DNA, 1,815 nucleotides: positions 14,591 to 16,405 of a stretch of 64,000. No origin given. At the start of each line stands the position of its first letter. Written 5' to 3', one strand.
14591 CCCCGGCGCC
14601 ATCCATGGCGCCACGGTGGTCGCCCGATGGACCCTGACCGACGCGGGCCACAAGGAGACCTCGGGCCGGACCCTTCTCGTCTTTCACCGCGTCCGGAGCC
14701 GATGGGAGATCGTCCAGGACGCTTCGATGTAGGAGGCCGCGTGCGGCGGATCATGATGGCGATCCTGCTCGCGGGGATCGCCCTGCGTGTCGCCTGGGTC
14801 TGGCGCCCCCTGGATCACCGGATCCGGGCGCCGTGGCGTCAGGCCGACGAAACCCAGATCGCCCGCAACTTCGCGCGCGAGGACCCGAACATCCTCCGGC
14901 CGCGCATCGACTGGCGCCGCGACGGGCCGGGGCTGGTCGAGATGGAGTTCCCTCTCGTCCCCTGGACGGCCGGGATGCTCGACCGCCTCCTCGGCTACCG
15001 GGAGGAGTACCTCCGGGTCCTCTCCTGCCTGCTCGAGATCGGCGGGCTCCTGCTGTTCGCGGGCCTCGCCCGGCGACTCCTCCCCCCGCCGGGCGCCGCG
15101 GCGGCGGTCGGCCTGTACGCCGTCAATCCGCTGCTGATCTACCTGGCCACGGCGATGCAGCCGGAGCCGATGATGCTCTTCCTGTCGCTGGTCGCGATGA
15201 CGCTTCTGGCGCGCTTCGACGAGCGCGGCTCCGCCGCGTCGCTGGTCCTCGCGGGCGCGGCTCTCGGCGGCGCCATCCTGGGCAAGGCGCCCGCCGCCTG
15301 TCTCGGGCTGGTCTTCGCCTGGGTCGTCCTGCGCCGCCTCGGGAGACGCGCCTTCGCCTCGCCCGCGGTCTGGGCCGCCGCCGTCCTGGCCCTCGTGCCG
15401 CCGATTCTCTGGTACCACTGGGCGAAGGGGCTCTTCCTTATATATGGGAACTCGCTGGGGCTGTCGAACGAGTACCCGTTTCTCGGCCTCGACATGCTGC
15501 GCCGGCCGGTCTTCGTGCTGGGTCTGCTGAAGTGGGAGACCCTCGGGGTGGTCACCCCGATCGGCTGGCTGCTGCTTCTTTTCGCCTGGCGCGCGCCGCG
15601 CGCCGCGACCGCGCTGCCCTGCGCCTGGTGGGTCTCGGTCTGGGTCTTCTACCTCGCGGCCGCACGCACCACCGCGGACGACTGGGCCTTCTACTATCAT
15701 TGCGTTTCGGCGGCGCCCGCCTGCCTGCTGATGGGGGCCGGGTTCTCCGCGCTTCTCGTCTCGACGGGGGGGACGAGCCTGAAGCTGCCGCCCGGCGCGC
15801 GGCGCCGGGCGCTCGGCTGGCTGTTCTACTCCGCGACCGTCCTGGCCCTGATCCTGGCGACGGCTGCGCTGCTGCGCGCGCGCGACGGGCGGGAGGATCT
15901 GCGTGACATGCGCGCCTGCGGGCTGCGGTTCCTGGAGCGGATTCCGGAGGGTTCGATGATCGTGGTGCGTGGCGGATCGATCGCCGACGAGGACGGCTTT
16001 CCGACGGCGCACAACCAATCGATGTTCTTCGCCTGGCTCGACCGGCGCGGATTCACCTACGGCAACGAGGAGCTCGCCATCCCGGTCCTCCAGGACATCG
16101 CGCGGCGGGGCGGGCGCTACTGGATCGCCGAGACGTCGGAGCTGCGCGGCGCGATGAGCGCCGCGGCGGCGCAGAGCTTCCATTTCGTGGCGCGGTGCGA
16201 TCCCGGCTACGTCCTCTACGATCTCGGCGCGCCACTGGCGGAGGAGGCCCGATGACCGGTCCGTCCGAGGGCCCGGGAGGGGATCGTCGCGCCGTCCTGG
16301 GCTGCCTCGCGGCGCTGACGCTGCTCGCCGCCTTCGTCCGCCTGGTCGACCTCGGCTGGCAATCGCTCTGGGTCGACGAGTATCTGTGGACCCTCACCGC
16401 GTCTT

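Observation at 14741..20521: Triple tandem array of PMT/ArnT-like GT-C paralogs plus a GT87-like gene, all translationally coupled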

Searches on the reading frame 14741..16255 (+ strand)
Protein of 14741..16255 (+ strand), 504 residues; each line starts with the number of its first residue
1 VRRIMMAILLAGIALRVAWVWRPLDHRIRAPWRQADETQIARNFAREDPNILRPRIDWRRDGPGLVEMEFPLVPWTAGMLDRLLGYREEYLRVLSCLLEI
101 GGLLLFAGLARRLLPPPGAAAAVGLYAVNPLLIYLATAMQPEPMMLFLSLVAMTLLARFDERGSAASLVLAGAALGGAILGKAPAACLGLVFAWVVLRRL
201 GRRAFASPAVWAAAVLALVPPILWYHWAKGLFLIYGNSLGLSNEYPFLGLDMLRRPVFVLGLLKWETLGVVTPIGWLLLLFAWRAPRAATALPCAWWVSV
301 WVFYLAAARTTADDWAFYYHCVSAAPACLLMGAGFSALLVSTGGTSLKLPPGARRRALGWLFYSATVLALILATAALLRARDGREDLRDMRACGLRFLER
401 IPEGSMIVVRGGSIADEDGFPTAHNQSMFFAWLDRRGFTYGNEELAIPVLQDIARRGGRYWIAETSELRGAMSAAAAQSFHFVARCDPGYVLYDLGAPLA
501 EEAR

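Call 5: search_protein_families(library=pfam, proteins=[window:14741-16255:+], max_evalue=0.1)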
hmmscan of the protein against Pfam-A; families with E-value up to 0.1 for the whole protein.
window:14741-16255:+ (504 aa): 2 families
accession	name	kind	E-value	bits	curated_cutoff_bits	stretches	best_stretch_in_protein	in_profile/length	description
PF13231.12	PMT_2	-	2.1e-17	64.2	26.1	1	71-222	4-155/160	Dolichyl-phosphate-mannose-protein mannosyltransferase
PF02366.24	PMT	-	7.8e-08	32.6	22.7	1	91-219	85-226/245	Dolichyl-phosphate-mannose-protein mannosyltransferase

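Call 6: search_protein_families(library=ncbifam, proteins=[window:14741-16255:+], max_evalue=0.1)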
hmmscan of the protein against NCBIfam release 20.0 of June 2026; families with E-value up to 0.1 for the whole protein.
window:14741-16255:+ (504 aa): 1 family
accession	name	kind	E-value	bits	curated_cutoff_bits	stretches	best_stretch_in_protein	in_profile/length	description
TIGR03663.1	TIGR03663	subfamily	2e-07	30.4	126.25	1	71-195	53-177/435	flippase activity-associated protein Agl23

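Call 13: search_solved_structures(query=window:14741-16255:+, max_evalue=10, show_alignments=2)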
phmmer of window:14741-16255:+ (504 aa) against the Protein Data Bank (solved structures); distinct sequences matched with E-value up to 10: 0.

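Call 25: find_homologous_proteins(query=window:14741-16255:+)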
Query window:14741-16255:+ (504 aa): 207 proteins with E <= 0.001 among 8000 candidates; the best 120 are listed.
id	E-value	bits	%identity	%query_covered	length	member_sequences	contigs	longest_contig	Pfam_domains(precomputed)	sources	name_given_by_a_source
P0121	0.0e+0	1113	100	99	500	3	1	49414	PF02366.25,PF13231.13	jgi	-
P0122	1.1e-276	937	84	99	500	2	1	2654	PF02366.25,PF13231.13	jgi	jgi:hypothetical protein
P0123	3.1e-262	889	80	99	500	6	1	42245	PF02366.25,PF13231.13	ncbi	-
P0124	5.9e-257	872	79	99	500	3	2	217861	PF02366.25,PF13231.13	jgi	jgi:hypothetical protein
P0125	1.9e-222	758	71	95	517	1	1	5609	PF02366.25,PF13231.13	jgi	jgi:hypothetical protein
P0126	2.5e-220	751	70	95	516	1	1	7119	PF02366.25,PF13231.13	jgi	jgi:4-amino-4-deoxy-L-arabinose transferase-like glycosyltransferase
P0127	1.4e-217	742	70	98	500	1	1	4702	PF02366.25,PF13231.13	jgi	jgi:4-amino-4-deoxy-L-arabinose transferase-like glycosyltransferase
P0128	1.8e-205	702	65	98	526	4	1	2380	PF02366.25,PF13231.13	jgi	jgi:hypothetical protein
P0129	1.0e-202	693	64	99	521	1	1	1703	PF02366.25,PF13231.13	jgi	jgi:hypothetical protein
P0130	1.0e-201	689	65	97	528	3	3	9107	PF13231.13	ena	-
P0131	5.9e-200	684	63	98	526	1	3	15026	PF02366.25,PF13231.13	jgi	jgi:4-amino-4-deoxy-L-arabinose transferase-like glycosyltransferase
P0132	8.6e-200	683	64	98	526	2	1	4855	PF02366.25,PF13231.13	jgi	-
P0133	3.6e-197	674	63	98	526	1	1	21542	PF02366.25,PF13231.13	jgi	jgi:hypothetical protein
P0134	5.6e-197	674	63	98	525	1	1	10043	PF02366.25,PF13231.13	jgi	jgi:hypothetical protein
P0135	1.4e-196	672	62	99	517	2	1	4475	PF02366.25,PF13231.13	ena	-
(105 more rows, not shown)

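Call 29: search_solved_structures(query=A2, max_evalue=1, show_alignments=3)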
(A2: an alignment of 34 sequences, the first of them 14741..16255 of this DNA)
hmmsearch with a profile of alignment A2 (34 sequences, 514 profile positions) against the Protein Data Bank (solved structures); distinct sequences matched with E-value up to 1: 0.

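Call 30: find_related_loci(query=A2, collection=genome_contigs, flank=10000)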
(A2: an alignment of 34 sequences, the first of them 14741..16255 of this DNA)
Query A2 (504 aa) in genome_contigs; peptide patterns used: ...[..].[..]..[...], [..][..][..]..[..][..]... (x = any residue, [..] = any of these).
184 stretches matched a pattern; 145 encode a relative of the query (tblastn E <= 1e-3); the best 80 are kept; 79 distinct loci.
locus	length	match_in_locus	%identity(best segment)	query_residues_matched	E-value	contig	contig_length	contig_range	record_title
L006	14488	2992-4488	63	5-503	0e+0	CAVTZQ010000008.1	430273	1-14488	MAG: uncultured Acidobacteriota bacterium isolate MFD04408.bin.1.50 genome assembly, contig: contig_50096, whole genome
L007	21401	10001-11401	58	19-498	3e-149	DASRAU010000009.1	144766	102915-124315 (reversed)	MAG TPA_asm: Verrucomicrobiia bacterium isolate SMAG_U11126 k141_2402075, whole genome shotgun sequence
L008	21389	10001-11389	58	20-495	3e-146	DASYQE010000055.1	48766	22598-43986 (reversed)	MAG TPA_asm: Candidatus Polarisedimenticolia bacterium isolate SMAG_U4477 k141_2422636, whole genome shotgun sequence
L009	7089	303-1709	49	19-496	6e-142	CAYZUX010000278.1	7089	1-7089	MAG TPA_asm: uncultured bacterium isolate binchicken_co20_391 genome assembly, contig: NODE_18955_length_7089_cov_8.3220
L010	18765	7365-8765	53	19-497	1e-138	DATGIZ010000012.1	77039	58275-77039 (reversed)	MAG TPA_asm: Candidatus Binatia bacterium isolate SMAG_U9820 k141_956410, whole genome shotgun sequence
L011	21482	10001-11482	50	4-495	2e-135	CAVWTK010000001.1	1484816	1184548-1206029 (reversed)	MAG: uncultured bacterium isolate MFD05442.bin.2.281 genome assembly, contig: contig_10185, whole genome shotgun sequenc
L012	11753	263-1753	45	3-498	2e-131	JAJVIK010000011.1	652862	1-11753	MAG: bacterium isolate Bin_79R c_000000000025, whole genome shotgun sequence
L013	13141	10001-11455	52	12-495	9e-131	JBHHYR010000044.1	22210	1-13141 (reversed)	MAG: Candidatus Binatia bacterium isolate Maj_2_bin.38 NODE_1087_length_22210_cov_7.024599, whole genome shotgun sequenc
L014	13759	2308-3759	46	5-497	4e-130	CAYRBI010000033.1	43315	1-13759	MAG TPA_asm: uncultured bacterium isolate binchicken_co66_130 genome assembly, contig: NODE_1548_length_43315_cov_10.589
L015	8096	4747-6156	49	18-496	8e-129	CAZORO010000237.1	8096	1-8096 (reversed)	MAG TPA_asm: uncultured bacterium isolate SRP278314_co2_16 genome assembly, contig: NODE_12503_length_8096_cov_4.279940,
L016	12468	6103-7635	47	4-495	3e-124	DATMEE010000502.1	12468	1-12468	MAG TPA_asm: Phycisphaerae bacterium isolate SMAG_U13427 k141_4535263, whole genome shotgun sequence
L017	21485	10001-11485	45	3-495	1e-119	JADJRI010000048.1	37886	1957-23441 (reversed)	MAG: Planctomycetota bacterium isolate Fred_18-Q3-R57-64_MAXAC.418 tig00043618-10-377430, whole genome shotgun sequence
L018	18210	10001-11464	49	12-501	3e-118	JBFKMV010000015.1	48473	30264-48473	MAG: Candidatus Polarisedimenticolaceae bacterium isolate Mix_sand22.2022.08.D.57 k141_5099165_length_48473_cov_15.9870,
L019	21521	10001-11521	45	2-497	2e-117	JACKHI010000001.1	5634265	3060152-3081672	MAG: Phycisphaerales bacterium isolate HK-STAS-PLAN-14 HK-STAS-PLAN-14_1, whole genome shotgun sequence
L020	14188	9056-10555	43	1-504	3e-116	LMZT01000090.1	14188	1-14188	MAG: Candidatus Hinthialibacteria bacterium OLB16 UZ16_OP3001CONTIG000090, whole genome shotgun sequence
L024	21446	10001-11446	41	4-492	2e-93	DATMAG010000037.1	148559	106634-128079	MAG TPA_asm: Blastocatellia bacterium isolate SMAG_U13319 k141_89211, whole genome shotgun sequence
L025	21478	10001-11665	34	4-501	5e-93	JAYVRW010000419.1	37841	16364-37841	MAG: Blastocatellia bacterium isolate GL73_DN_metabat_76 GL73_DN_metabat_76_418, whole genome shotgun sequence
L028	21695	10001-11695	35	1-503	1e-88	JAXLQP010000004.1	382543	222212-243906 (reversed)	MAG: Blastocatellia bacterium isolate STL-ACI6 C1.198.fa-4, whole genome shotgun sequence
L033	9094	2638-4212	33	2-464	4e-87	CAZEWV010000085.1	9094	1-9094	MAG TPA_asm: uncultured Eubacteriales bacterium isolate SRP128015_co2_61 genome assembly, contig: NODE_6115_length_9094_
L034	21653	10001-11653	34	4-492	8e-87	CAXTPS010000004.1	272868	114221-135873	MAG TPA_asm: uncultured Pyrinomonadaceae bacterium isolate public_SRR14722139_metawrap_bin.1 genome assembly, contig: pu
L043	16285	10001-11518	36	3-502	6e-82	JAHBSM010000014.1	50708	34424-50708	MAG: Acidobacteria bacterium isolate ACE_ACI8 ACI8_14, whole genome shotgun sequence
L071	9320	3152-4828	42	1-497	2e-71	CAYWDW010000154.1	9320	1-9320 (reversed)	MAG TPA_asm: uncultured Heliobacteriaceae bacterium isolate binchicken_co27_206 genome assembly, contig: NODE_13101_leng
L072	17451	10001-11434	36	2-471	6e-71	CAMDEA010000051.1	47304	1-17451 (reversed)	MAG: Planctomyces sp. SH-PL62 isolate MaH-09apr19-81 genome assembly, contig: MaH-09apr19-C1527, whole genome shotgun se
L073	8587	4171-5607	35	8-495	6e-71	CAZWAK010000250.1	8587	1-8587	MAG TPA_asm: uncultured Heliobacteriaceae bacterium isolate SRP287051_co1_146 genome assembly, contig: NODE_10407_length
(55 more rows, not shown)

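Call 35: predict_structure(alignment_id=A2)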
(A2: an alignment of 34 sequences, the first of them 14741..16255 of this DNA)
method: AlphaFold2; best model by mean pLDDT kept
length: 504 residues; sequences in the alignment: 34
mean_pLDDT: 88.4   pTM: 0.90
mean pLDDT of the five models: 88.4, 88.2, 87.4, 86.0, 86.0
residues with pLDDT >= 90: 293; 70-90: 161; 50-70: 46; < 50: 4
segments of 3 or more residues with pLDDT < 50: none
pLDDT, mean of each block of 10 residues (from residue 1): 95 95 85 85 90 81 77 94 90 95 98 96 97 89 96 98 96 98 94 97 97 98 90 67 60 74 90 94 89 97 85 79 97 93 58 88 97 92 88 93 90 72 74 88 90 92 90 91 89 87 51
secondary structure, 60 per line:
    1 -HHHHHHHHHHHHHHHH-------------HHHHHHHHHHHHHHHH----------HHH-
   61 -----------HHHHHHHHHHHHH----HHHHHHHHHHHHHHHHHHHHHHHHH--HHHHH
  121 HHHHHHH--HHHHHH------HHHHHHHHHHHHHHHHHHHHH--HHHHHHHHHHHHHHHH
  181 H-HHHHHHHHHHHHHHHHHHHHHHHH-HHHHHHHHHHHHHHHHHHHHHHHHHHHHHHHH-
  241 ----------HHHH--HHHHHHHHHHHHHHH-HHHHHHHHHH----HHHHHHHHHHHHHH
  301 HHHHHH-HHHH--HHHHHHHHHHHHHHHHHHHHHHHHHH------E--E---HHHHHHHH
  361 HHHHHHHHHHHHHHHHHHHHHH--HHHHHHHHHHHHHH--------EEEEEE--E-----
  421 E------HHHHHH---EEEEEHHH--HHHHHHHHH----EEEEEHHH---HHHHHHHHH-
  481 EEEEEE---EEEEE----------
elements in order: H2-17 H31-46 H72-84 H89-113 H116-127 H130-135 H142-162 H165-181 H183-206 H208-239 H251-254 H257-271 H273-282 H287-306 H308-311 H314-339 H353-382 H385-398 E407-412 H428-433 E437-441 H447-455 E460-464 H471-479 E481-486 E490-494

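Call 39: fold_search(model_id=the predicted structure, library=pdb)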
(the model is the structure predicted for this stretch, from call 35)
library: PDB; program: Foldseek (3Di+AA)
matches with E <= 10: 377; with E <= 0.001: 26
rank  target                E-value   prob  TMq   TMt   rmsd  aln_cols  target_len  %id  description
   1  5ezm                  3.8e-09  1.00  0.62  0.59  10.7       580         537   16  Crystal Structure of ArnT from Cupriavidus metallidurans in the apo state (released 2016-02-17)
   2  5f15                  5.7e-09  1.00  0.64  0.60  11.0       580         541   15  Crystal Structure of ArnT from Cupriavidus metallidurans bound to Undecaprenyl phosphate (released 2016-02-17)
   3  9n9j_I                6.9e-08  1.00  0.52  0.39  12.6       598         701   13  Structure of a GRP94 folding intermediate engaged with a CCDC134- and FKBP11-bound secretory translocon (released 2025-11-19)
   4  8age_A                1.2e-07  1.00  0.58  0.48  11.1       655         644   11  Structure of yeast oligosaccharylransferase complex with acceptor peptide bound (released 2022-12-07)
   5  8pn9_A                1.2e-07  1.00  0.56  0.45  11.3       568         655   12  Structure of human oligosaccharyltransferase OST-A complex bound to NGI-1 (released 2024-05-08)
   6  9s6s_A                3.2e-07  1.00  0.53  0.50   9.7       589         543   14  Ternary cryo-EM structure of human ALG9 with Dol25-PP-GlcNAc2Man6, Dol25-P-Man and Fab (released 2026-03-18)
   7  9s6t_A                3.4e-07  1.00  0.60  0.63   7.1       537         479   13  Ternary cryo-EM structure of chicken ALG12 with Dol25-PP-GlcNAc2Man7, Dol25-P-Man, and Fab (released 2026-03-18)
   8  9s6u_A                5.0e-07  1.00  0.51  0.48   9.8       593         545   14  Ternary cryo-EM structure of human ALG9 with Dol25-PP-GlcNAc2Man8, Dol25-P-Man and Fab (released 2026-03-18)
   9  3waj                  5.2e-07  1.00  0.53  0.36  13.9       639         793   11  Crystal structure of the Archaeoglobus fulgidus oligosaccharyltransferase (O29867_ARCFU) complex with Zn and sulfate (released 2013-10-30)
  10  8b6l_I                6.5e-07  1.00  0.51  0.39  12.3       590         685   13  Subtomogram average of the human Sec61-TRAP-OSTA-translocon (released 2022-12-07)
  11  6s7t_A                9.9e-07  1.00  0.54  0.41  10.8       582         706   11  Cryo-EM structure of human oligosaccharyltransferase complex OST-B (released 2019-12-18)
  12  6ezn_F                1.0e-06  1.00  0.56  0.45  10.0       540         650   11  Cryo-EM structure of the yeast oligosaccharyltransferase (OST) complex (released 2018-01-17)
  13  6s7o_A                1.1e-06  1.00  0.58  0.46  11.4       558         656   12  Cryo-EM structure of human oligosaccharyltransferase complex OST-A (released 2019-12-18)
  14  8agb_A                1.2e-06  1.00  0.55  0.45  11.6       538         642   12  Structure of yeast oligosaccharylransferase complex with lipid-linked oligosaccharide bound (released 2022-12-07)
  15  6ftg_5                1.3e-06  1.00  0.53  0.43  13.8       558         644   15  Subtomogram average of OST-containing ribosome-translocon complexes from canine rough microsomal membranes (released 2018-03-21)
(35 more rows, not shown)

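Call 95: search_protein_families(library=pfam, proteins=[L034:8929-9870:+, L028:8006-8962:+, L043:8197-9132:+, L024:9164-9952:+, L072:8086-9021:+, L025:8487-9986:+, L025:11689-13272:+], max_evalue=0.01)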
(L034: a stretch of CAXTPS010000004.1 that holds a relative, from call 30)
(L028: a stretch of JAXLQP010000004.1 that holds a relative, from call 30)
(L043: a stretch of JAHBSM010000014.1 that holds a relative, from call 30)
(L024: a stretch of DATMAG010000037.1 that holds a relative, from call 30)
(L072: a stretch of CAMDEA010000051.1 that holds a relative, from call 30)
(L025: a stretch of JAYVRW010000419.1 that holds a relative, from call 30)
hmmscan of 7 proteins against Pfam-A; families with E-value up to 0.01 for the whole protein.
L034:8929-9870:+ (314 aa): 1 family
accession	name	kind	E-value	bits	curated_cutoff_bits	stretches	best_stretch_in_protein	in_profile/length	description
PF01040.23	UbiA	-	7.5e-21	75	34.2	1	45-276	13-237/250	UbiA prenyltransferase family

L028:8006-8962:+ (319 aa): 1 family
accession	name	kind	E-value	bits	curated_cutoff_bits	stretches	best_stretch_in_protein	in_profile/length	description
PF01040.23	UbiA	-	2.4e-20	73.3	34.2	1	52-289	15-246/250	UbiA prenyltransferase family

L043:8197-9132:+ (312 aa): 1 family
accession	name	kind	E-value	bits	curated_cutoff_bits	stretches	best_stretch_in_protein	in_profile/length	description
PF01040.23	UbiA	-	1.4e-16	61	34.2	1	51-192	18-160/250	UbiA prenyltransferase family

L024:9164-9952:+ (263 aa): 1 family
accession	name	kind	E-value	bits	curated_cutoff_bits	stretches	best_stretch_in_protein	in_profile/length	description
PF01040.23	UbiA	-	2.7e-25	89.6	34.2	1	4-231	22-246/250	UbiA prenyltransferase family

L072:8086-9021:+ (312 aa): 1 family
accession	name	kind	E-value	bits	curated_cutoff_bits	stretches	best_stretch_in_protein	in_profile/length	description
PF01040.23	UbiA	-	1.2e-20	74.3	34.2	1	49-281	19-244/250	UbiA prenyltransferase family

L025:8487-9986:+ (499 aa): 5 families
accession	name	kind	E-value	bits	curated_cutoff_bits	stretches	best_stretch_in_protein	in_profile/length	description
PF00483.29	NTP_transferase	-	7.1e-21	75.3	21.2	1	4-240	1-242/245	Nucleotidyl transferase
PF00535.33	Glycos_transf_2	-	1.3e-17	64.6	23.3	1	251-363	1-124/168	Glycosyl transferase family 2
PF12804.13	NTP_transf_3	-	6.9e-14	52.8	27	2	5-135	1-122/160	MobA-like NTP transferase domain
PF01128.25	IspD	-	6.1e-05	23.3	27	1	5-59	3-54/221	2-C-methyl-D-erythritol 4-phosphate cytidylyltransferase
PF13641.12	Glyco_tranf_2_3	-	0.00039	20.9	27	1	250-366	3-131/230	Glycosyltransferase like family 2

L025:11689-13272:+ (527 aa): 1 family
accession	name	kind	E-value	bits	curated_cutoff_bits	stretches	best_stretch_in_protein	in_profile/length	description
PF13231.12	PMT_2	-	9.8e-12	45.8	26.1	1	69-213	10-153/160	Dolichyl-phosphate-mannose-protein mannosyltransferase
